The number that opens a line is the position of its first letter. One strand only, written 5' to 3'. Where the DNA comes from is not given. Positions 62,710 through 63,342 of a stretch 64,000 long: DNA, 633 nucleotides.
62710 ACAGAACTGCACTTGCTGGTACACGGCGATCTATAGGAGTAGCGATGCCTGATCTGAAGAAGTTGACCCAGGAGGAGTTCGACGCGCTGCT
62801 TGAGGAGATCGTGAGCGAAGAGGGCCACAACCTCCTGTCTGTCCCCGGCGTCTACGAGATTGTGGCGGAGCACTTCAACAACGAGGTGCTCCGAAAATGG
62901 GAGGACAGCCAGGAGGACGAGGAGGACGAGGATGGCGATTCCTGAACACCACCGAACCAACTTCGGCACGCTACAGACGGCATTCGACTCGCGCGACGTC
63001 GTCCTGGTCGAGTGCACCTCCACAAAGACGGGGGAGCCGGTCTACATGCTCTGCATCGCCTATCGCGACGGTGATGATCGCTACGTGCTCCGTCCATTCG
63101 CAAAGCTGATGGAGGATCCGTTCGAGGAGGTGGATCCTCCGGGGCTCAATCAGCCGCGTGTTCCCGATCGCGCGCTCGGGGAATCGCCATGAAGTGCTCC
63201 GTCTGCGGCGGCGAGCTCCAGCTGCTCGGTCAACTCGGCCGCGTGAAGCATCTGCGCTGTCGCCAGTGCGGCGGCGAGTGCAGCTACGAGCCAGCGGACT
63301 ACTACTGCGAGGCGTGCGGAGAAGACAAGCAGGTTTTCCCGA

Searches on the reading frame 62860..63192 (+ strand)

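Call 122: search_protein_families(library=pfam, max_evalue=0.001, proteins=[window:62860-63192:+])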
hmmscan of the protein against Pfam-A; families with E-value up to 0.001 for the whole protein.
window:62860-63192:+ (110 aa): 1 family
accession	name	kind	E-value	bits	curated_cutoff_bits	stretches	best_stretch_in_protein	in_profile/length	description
PF19612.4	DUF6117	-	1.2e-14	54.4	27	1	25-98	1-74/87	Family of unknown function (DUF6117)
